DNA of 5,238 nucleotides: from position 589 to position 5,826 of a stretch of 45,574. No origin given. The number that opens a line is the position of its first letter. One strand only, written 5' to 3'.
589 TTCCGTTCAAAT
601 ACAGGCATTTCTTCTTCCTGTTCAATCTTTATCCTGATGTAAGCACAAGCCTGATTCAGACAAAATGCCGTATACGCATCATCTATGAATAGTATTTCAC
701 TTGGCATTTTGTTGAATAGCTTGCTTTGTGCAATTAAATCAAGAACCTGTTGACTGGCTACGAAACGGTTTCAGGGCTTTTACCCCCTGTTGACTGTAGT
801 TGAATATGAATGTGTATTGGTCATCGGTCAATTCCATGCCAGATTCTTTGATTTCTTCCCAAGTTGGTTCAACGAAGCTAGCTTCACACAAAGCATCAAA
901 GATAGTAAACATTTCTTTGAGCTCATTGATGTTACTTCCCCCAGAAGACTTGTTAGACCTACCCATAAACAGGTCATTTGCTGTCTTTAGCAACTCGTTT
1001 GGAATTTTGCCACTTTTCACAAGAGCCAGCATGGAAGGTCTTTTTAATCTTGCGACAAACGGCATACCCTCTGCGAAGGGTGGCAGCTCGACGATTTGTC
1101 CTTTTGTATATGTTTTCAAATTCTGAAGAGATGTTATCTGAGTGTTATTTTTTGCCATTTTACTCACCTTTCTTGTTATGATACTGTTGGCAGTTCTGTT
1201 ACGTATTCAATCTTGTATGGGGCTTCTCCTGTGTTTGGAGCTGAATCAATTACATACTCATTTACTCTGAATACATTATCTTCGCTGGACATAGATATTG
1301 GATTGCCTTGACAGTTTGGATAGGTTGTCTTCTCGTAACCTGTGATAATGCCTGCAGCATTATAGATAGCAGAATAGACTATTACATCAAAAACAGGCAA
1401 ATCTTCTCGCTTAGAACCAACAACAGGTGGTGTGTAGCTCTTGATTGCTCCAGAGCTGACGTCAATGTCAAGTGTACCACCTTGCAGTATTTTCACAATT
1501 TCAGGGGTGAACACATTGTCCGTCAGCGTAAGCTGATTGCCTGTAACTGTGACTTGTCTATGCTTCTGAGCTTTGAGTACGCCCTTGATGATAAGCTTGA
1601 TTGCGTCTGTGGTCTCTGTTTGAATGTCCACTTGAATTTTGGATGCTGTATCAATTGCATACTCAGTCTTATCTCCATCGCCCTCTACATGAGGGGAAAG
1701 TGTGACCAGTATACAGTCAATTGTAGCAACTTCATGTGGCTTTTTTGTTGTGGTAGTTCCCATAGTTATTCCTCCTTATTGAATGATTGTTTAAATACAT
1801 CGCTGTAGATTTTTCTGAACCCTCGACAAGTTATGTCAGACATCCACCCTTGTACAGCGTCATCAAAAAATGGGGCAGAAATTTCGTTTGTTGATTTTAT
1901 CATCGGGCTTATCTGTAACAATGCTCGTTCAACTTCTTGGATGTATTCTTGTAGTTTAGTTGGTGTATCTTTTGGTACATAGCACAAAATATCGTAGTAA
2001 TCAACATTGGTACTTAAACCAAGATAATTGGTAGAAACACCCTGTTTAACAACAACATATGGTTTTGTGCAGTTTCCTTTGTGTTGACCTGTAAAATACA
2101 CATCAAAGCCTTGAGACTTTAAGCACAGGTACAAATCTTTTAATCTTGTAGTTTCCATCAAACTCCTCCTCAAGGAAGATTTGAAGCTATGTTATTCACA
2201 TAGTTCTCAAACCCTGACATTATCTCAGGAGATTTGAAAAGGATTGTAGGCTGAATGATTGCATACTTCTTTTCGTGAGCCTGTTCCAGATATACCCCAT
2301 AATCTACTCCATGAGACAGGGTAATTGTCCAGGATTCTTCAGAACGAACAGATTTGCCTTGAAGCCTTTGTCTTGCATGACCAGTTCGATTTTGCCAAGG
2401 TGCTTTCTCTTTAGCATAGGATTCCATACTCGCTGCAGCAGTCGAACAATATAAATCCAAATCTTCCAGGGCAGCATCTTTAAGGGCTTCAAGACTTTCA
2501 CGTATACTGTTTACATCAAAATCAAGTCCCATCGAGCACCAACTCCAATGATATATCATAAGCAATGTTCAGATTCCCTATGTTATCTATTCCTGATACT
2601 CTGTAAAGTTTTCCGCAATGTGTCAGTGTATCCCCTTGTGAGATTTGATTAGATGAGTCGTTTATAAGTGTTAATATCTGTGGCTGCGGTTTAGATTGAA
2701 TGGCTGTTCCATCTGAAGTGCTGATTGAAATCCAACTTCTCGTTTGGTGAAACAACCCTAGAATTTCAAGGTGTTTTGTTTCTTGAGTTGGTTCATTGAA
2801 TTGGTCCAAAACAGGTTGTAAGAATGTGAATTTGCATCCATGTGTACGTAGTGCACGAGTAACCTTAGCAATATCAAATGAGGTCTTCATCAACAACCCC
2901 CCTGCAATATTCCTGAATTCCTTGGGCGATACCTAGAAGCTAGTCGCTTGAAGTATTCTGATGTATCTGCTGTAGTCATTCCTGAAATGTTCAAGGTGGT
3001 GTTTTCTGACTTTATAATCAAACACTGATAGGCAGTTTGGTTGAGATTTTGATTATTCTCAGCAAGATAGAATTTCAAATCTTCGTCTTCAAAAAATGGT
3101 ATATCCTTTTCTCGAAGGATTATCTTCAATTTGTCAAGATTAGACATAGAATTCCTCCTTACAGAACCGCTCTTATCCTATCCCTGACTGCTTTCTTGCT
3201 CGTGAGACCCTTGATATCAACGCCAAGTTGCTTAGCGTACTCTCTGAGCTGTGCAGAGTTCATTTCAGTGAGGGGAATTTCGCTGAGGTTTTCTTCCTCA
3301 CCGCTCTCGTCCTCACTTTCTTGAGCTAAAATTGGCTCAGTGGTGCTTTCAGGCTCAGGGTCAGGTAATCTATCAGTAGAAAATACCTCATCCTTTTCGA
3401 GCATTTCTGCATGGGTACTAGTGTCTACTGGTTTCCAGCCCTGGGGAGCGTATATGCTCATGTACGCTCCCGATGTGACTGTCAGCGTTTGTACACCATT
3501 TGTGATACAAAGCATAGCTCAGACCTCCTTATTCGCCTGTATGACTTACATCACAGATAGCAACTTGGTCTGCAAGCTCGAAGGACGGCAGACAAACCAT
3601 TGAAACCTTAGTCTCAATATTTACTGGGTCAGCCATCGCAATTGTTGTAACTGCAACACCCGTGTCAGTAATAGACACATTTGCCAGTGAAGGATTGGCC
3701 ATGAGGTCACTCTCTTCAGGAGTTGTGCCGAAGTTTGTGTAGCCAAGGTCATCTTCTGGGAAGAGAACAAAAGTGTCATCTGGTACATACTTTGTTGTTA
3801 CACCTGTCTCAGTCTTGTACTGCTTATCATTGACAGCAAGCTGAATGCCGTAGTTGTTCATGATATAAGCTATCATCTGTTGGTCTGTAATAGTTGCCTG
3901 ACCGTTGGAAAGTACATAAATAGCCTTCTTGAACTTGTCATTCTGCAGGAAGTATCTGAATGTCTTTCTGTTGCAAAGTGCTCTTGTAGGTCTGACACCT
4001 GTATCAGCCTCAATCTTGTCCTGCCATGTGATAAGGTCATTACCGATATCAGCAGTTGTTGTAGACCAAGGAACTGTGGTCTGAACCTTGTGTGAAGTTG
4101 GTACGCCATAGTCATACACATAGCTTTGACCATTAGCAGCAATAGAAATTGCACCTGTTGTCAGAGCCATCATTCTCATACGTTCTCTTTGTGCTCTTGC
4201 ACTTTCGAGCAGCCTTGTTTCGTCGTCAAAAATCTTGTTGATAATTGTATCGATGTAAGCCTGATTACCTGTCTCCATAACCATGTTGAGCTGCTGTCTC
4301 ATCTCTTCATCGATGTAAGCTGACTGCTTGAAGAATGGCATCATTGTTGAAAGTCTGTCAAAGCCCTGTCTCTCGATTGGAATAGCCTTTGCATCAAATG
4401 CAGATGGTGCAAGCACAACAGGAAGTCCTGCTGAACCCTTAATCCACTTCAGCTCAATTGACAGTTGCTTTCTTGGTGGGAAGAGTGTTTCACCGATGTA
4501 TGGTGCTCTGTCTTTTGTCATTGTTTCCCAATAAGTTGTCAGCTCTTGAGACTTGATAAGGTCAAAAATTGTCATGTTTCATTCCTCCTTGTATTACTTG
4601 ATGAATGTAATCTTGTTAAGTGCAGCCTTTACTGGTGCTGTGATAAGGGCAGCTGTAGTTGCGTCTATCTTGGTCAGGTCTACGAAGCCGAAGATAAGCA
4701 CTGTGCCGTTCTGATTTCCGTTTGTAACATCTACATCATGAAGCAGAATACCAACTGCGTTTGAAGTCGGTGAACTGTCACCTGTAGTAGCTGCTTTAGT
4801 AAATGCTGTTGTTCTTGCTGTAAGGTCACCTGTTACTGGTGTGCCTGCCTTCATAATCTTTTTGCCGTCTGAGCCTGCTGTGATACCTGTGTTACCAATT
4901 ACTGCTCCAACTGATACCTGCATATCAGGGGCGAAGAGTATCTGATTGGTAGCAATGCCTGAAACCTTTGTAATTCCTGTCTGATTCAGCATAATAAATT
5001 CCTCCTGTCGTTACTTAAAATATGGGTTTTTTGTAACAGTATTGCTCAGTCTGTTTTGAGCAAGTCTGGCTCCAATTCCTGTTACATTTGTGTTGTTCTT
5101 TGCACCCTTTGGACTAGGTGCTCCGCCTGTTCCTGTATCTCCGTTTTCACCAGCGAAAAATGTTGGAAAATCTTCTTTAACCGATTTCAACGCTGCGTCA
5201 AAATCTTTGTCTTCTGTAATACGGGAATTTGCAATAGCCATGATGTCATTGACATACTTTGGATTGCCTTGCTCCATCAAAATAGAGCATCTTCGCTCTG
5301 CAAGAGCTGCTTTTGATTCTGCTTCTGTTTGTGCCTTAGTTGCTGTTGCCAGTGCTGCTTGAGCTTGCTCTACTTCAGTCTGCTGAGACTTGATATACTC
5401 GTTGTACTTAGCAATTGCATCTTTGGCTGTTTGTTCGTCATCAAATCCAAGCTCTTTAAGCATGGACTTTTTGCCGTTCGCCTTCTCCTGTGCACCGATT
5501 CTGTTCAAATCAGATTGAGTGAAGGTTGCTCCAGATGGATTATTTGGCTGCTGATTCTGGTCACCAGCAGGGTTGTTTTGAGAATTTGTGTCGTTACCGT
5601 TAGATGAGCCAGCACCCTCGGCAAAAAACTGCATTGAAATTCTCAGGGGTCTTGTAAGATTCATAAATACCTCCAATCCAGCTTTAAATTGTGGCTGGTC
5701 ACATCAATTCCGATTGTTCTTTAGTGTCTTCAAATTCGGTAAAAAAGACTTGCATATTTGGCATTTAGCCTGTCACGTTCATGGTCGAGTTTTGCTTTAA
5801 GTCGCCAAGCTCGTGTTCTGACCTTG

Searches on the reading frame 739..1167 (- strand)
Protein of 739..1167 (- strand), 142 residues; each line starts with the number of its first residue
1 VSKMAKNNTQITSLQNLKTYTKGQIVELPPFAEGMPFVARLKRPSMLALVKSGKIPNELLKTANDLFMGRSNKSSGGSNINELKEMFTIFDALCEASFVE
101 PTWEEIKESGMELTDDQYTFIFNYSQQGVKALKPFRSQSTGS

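Call 18: search_protein_families(library=phrogs, proteins=[window:739-1167:-], max_evalue=0.001)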
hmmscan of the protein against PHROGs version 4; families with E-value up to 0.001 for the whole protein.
window:739-1167:- (142 aa): 1 family
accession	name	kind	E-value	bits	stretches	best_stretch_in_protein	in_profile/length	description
phrog_6280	-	unknown function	3.3e-41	141.7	1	7-140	2-131/154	-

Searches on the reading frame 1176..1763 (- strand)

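Call 18: search_protein_families(library=phrogs, proteins=[window:1176-1763:-], max_evalue=0.001)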
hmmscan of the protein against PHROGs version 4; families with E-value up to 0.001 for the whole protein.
window:1176-1763:- (195 aa): 1 family
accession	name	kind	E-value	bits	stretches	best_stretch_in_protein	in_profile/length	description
phrog_6686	-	tail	7e-35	121.5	1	31-193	22-180/271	tail tube protein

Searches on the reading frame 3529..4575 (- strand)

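Call 18: search_protein_families(library=phrogs, proteins=[window:3529-4575:-], max_evalue=0.001)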
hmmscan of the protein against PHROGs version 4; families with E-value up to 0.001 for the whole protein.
window:3529-4575:- (348 aa): 3 families
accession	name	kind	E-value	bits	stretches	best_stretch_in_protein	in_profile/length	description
phrog_29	-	head and packaging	9.2e-82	276.5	1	1-346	23-361/439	major head protein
phrog_26029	-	unknown function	3e-06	28.4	1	5-89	6-88/105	-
phrog_1005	-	head and packaging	0.00031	21.1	1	162-236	141-213/315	major head protein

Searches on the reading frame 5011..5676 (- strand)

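Call 18: search_protein_families(library=phrogs, proteins=[window:5011-5676:-], max_evalue=0.001)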
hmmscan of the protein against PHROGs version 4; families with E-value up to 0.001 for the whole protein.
window:5011-5676:- (221 aa): 2 families
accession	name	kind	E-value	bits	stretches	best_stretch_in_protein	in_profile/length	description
phrog_2303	-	head and packaging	1.3e-35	124.2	1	5-196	1-205/219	head scaffolding protein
phrog_1793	-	head and packaging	1.8e-05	26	1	26-121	18-102/193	head scaffolding protein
